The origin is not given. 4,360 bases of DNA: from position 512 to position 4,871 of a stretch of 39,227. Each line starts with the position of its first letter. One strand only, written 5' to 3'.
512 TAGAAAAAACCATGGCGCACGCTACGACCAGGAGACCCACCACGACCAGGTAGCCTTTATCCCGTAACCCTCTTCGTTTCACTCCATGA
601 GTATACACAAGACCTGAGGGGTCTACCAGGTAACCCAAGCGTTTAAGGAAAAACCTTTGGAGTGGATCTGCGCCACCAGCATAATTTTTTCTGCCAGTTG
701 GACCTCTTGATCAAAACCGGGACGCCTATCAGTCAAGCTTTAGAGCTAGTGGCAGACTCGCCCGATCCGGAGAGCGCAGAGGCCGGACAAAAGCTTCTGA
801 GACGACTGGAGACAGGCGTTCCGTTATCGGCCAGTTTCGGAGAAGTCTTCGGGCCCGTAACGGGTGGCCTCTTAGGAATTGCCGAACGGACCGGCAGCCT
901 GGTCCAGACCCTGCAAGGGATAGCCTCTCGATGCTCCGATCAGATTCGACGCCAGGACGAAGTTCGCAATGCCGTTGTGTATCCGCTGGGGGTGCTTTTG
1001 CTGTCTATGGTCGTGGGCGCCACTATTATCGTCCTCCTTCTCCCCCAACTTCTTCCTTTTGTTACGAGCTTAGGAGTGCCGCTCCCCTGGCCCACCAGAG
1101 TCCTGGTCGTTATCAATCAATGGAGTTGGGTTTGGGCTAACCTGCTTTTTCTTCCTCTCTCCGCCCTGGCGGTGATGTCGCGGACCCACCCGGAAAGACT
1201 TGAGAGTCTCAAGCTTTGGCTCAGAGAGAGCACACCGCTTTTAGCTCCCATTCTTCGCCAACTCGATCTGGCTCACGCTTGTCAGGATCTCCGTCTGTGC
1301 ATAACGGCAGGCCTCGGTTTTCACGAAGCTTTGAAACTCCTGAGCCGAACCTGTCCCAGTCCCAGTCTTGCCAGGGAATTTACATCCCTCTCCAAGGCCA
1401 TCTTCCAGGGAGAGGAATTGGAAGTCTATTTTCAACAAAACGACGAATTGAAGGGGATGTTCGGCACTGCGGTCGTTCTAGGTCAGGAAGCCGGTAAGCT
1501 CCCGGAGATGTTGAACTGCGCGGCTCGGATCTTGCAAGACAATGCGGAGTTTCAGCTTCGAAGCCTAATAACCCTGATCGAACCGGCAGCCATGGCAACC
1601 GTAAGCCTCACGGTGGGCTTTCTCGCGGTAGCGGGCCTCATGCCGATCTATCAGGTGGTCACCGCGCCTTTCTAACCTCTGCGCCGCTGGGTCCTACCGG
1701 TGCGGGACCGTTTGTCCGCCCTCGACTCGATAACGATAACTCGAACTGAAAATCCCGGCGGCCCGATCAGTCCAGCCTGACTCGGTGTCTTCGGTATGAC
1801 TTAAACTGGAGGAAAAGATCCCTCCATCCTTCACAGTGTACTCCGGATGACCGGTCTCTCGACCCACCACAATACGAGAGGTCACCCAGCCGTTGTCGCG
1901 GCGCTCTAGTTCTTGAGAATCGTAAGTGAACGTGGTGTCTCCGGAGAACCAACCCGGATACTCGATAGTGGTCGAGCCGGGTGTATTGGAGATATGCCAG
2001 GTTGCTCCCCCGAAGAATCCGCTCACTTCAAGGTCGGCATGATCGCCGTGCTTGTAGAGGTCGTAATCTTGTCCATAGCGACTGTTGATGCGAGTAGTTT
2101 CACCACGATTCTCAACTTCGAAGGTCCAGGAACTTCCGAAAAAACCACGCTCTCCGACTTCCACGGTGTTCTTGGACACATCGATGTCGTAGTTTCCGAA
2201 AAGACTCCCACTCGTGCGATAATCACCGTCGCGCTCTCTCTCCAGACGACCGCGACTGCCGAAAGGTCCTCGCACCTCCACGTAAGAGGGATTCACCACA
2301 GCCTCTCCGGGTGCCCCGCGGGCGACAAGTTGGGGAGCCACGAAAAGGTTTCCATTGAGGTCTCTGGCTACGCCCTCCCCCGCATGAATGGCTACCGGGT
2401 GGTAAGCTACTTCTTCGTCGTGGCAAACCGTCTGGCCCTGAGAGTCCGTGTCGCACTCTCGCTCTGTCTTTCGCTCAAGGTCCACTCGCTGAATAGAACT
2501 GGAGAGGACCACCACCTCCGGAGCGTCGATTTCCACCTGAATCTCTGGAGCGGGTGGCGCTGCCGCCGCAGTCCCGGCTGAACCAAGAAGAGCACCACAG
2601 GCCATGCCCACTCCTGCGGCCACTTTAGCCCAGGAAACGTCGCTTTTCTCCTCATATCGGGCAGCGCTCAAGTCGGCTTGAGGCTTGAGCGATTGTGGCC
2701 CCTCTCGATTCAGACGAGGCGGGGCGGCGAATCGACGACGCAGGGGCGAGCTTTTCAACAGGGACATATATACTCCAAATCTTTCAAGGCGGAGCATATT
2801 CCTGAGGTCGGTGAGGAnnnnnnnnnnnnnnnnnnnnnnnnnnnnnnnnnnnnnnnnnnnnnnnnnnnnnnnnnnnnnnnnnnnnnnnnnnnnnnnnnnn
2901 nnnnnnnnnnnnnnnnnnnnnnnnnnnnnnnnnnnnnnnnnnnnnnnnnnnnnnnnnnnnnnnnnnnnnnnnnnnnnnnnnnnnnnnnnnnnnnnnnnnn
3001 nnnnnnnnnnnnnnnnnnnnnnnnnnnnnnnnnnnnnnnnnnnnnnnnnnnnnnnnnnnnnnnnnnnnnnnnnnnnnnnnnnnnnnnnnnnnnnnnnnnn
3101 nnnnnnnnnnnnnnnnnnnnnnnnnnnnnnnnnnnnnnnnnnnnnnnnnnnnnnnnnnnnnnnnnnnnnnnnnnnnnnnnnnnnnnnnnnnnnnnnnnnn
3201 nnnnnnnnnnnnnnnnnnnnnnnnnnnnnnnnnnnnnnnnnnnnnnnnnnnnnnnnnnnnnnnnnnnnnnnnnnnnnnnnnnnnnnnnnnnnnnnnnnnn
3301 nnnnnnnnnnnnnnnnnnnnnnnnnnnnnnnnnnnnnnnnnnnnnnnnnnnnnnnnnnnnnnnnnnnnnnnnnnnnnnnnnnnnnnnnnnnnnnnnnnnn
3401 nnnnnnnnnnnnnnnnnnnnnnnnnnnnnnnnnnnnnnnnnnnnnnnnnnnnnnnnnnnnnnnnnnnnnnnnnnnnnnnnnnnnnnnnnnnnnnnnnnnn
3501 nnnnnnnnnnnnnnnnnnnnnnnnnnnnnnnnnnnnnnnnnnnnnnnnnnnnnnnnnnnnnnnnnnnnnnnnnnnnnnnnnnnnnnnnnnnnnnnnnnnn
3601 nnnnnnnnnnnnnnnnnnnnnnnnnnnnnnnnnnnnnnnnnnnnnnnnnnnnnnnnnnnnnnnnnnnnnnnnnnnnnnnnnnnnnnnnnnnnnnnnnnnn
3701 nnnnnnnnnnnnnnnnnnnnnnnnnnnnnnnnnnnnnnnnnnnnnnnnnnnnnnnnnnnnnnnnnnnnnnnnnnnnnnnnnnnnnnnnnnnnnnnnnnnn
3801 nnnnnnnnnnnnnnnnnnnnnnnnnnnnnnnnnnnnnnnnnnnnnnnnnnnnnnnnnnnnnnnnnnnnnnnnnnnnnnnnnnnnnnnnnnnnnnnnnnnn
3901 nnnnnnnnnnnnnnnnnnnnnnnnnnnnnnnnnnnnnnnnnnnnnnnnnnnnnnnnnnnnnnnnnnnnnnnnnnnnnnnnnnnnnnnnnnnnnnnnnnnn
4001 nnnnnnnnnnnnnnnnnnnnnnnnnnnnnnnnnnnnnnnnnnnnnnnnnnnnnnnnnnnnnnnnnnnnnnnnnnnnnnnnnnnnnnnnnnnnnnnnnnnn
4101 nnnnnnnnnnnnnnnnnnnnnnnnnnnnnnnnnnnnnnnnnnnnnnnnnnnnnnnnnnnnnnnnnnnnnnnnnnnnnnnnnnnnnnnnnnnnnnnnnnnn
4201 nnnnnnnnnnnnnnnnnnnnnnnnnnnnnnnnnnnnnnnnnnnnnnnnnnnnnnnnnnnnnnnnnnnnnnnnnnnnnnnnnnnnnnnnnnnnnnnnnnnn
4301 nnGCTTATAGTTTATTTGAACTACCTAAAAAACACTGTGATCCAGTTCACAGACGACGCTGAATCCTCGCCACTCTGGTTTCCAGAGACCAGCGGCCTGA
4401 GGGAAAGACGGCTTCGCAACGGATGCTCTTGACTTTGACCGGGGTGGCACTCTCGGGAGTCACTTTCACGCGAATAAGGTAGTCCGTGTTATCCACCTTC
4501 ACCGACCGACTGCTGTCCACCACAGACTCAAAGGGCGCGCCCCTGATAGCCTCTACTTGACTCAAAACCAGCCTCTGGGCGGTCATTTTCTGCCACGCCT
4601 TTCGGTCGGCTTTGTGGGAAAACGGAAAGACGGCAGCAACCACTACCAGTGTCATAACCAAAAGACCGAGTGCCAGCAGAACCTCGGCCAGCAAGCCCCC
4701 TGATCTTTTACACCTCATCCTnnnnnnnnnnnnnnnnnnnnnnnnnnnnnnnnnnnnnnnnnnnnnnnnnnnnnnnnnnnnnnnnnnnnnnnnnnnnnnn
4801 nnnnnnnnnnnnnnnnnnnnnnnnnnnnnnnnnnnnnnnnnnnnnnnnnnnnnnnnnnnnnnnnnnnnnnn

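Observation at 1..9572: Signalling-wired pseudopilus/T2SS-like cluster lacking ATPase and secretin in the window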

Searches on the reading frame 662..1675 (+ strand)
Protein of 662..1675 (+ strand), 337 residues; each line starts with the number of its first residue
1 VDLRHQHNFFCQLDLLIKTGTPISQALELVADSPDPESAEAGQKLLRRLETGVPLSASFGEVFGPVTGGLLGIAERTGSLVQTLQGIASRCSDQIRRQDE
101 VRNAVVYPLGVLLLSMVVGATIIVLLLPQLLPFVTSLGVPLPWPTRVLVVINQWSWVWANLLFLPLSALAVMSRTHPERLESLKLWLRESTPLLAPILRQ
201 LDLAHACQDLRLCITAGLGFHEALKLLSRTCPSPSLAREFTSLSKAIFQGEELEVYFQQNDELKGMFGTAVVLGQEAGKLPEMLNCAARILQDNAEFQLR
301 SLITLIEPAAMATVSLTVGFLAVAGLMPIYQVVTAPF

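Call 4: search_protein_families(library=pfam, proteins=[window:662-1675:+], max_evalue=0.1)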
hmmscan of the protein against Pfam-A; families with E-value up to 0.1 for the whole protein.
window:662-1675:+ (337 aa): 1 family
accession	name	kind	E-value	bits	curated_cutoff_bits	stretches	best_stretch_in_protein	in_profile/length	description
PF00482.28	T2SSF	-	1.3e-36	125.7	25.2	2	12-128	4-125/125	Type II secretion system (T2SS), protein F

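Call 10: find_encoding_contigs(protein=window:662-1675:+, flank=10000, max_places=6)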
Protein window:662-1675:+ (337 aa): 1 contig read that carries it; 1 place shown.
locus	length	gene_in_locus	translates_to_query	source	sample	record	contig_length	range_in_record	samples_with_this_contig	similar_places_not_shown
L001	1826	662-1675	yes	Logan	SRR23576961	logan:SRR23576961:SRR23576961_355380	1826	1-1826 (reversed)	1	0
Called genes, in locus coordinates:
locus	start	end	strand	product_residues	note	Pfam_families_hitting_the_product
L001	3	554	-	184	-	?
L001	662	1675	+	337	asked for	PF00482:T2SSF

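Call 33: search_protein_families(library=ncbifam, proteins=[window:662-1675:+], max_evalue=1)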
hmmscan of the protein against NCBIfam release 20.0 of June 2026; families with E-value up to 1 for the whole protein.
window:662-1675:+ (337 aa): 7 families
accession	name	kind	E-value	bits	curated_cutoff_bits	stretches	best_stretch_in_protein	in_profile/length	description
NF007861.0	PRK10573.1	equivalog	7.9e-40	137.1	401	1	4-333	59-395/401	protein transport protein HofC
TIGR02120.1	GspF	equivalog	8.8e-32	110.8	424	1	11-332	70-397/401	type II secretion system inner membrane protein GspF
NF041012.2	T4P_ComGB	equivalog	6.4e-28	98.1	240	1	5-333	2-331/332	competence type IV pilus assembly protein ComGB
NF052607.1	T4PiliAsmPilCThrm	equivalog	3.6e-23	82.3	700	1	8-334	70-402/406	type IV pilus assembly protein PilC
NF052606.1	T4PiliAsmPilCMyx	equivalog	1.7e-22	79.9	700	1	9-333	85-415/419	type IV pilus assembly protein PilC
NF047826.1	T3SSXpsF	equivalog_domain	1.1e-21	77.2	650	1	7-334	69-402/405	type II secretion system protein XpsF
NF008024.0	PRK10754.1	subfamily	0.17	10.9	348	1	29-89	212-268/327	NADPH:quinone reductase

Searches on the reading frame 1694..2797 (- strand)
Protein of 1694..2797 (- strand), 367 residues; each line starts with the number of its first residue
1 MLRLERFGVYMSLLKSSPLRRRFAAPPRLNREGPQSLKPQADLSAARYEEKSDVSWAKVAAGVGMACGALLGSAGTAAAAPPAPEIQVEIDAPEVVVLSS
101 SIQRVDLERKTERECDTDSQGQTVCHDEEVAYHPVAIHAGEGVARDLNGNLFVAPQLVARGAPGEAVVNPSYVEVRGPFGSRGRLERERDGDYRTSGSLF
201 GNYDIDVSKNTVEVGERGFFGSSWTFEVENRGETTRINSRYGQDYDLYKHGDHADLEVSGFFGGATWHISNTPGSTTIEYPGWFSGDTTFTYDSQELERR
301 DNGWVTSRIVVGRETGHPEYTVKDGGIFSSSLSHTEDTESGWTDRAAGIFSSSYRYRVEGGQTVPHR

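Call 4: search_protein_families(library=pfam, proteins=[window:1694-2797:-], max_evalue=0.1)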
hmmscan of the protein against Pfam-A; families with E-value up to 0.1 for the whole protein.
window:1694-2797:- (367 aa): 0 families

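Call 33: search_protein_families(library=ncbifam, proteins=[window:1694-2797:-], max_evalue=1)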
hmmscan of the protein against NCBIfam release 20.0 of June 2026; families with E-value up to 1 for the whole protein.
window:1694-2797:- (367 aa): 0 families

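Call 53: search_protein_representatives(protein=window:1694-2797:-)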
Query: 367 residues. Proteins with E-value up to 0.001 (for the whole library): 32; up to 1e-10: 15; up to 1e-30: 9. The best 32 are listed.
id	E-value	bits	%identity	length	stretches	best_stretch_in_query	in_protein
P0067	5.4e-159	545.7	65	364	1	1-366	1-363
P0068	8.4e-58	212.7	43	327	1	45-365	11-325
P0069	8.3e-57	209.5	39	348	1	17-365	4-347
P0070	1.4e-47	179.1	36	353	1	15-365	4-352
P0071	1.2e-45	172.8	37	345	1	19-358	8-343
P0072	6.2e-44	167.1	33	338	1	17-363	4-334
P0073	1.9e-39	152.4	34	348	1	17-362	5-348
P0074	2.0e-36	142.4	31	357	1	15-361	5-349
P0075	1.8e-33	132.7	34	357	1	12-315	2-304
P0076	2.4e-25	105.9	33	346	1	21-302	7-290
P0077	1.3e-24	103.6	47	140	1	234-362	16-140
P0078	1.3e-13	67.3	41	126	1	22-137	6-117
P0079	4.6e-13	65.5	26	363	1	16-264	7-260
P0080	4.8e-12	62.2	32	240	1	168-365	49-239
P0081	1.8e-11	60.3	28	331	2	18-304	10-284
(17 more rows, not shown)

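Call 56: predict_structure(protein=window:1694-2797:-)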
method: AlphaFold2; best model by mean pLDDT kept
length: 367 residues; sequences in the alignment: 1
mean_pLDDT: 36.3   pTM: 0.23
mean pLDDT of the five models: 36.3, 33.4, 31.1, 30.7, 29.6
residues with pLDDT >= 90: 0; 70-90: 13; 50-70: 6; < 50: 348
segments of 3 or more residues with pLDDT < 50: 1-110, 129-231, 233-367
pLDDT, mean of each block of 10 residues (from residue 1): 30 29 29 32 29 38 39 36 29 28 38 71 73 37 33 33 42 42 42 34 33 34 35 37 34 35 36 40 36 32 35 36 28 33 32 33 31
secondary structure, 60 per line:
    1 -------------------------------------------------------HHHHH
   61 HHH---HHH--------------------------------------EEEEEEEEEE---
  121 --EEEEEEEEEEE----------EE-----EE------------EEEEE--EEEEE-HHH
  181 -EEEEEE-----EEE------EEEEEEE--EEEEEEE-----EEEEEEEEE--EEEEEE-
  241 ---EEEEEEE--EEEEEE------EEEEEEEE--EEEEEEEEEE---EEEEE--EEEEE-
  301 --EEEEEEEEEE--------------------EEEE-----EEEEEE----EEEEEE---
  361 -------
elements in order: H56-63 E108-117 E123-133 E165-169 E172-176 E182-187 E193-195 E202-208 E211-217 E223-231 E234-239 E244-250 E253-258 E265-272 E275-284 E288-292 E295-299 E303-312 E333-336 E342-347 E352-357

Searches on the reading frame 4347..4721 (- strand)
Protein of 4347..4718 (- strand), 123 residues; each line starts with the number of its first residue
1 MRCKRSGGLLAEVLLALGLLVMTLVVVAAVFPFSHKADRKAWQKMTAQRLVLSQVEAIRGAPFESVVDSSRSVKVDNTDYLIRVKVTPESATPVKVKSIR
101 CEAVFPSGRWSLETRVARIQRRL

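Call 4: search_protein_families(library=pfam, proteins=[window:4347-4718:-], max_evalue=0.1)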
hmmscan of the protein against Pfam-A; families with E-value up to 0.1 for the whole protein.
window:4347-4718:- (123 aa): 0 families

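Call 33: search_protein_families(library=ncbifam, proteins=[window:4347-4718:-], max_evalue=1)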
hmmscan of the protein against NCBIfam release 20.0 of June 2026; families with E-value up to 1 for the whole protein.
window:4347-4718:- (123 aa): 3 families
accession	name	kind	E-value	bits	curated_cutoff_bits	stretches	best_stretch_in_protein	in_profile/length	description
TIGR02598.1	TIGR02598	subfamily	0.0057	16.9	51.4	1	10-80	4-71/151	Verru_Chthon cassette protein B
NF041013.1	T4P_ComGE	equivalog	0.024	14.7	49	1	8-56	6-54/83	competence type IV pilus minor pilin ComGE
NF007848.0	PRK10557.1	equivalog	0.044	13.1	120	1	1-57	6-62/192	prepilin peptidase-dependent protein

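Call 41: search_solved_structures(query=A3, max_evalue=10)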
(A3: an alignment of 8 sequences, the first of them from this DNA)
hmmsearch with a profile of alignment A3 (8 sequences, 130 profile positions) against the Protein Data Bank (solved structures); distinct sequences matched with E-value up to 10: 3.
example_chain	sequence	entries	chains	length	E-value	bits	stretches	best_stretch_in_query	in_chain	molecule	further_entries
8crx_I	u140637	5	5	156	0.22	14.8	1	46-120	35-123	30S ribosomal protein S7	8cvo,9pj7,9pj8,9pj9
3hd6_A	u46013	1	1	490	0.73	13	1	19-59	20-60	Ammonium transporter Rh type C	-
2e7c_A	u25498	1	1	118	1.1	12.5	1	55-102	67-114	Myosin-binding protein C, fast-type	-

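Call 89: search_protein_families(library=ncbifam, alignment_id=A3, max_evalue=0.1)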
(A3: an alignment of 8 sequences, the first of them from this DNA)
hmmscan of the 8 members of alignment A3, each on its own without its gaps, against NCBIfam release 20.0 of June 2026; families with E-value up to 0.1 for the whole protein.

A. member 1, seq(124 aa): 3 families
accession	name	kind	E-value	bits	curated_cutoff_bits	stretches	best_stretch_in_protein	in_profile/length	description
TIGR02598.1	TIGR02598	subfamily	0.006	16.8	51.4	1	11-81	4-71/151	Verru_Chthon cassette protein B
NF007848.0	PRK10557.1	equivalog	0.023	14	120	1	2-58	6-62/192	prepilin peptidase-dependent protein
NF041013.1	T4P_ComGE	equivalog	0.024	14.7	49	1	9-57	6-54/83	competence type IV pilus minor pilin ComGE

B. families by the number of members that match (of 8 scanned): 9 families
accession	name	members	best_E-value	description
NF041013.1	T4P_ComGE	4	0.00057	competence type IV pilus minor pilin ComGE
TIGR02598.1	TIGR02598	4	0.006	Verru_Chthon cassette protein B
TIGR02523.1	type_IV_pilV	2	0.0018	type IV pilus modification protein PilV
NF051431.1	Rv0361_Cterm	2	0.0043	Rv0361 family membrane protein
NF007848.0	PRK10557.1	1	0.023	prepilin peptidase-dependent protein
NF051842.1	PBP4_5_Efaec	1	0.03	penicillin-binding protein PBP4(5)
NF047828.1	T3SSXpsI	1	0.072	type II secretion system protein XpsI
TIGR01708.2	typeII_sec_gspH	1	0.077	type II secretion system minor pseudopilin GspH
NF045746.1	MPN270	1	0.082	MPN270 family protein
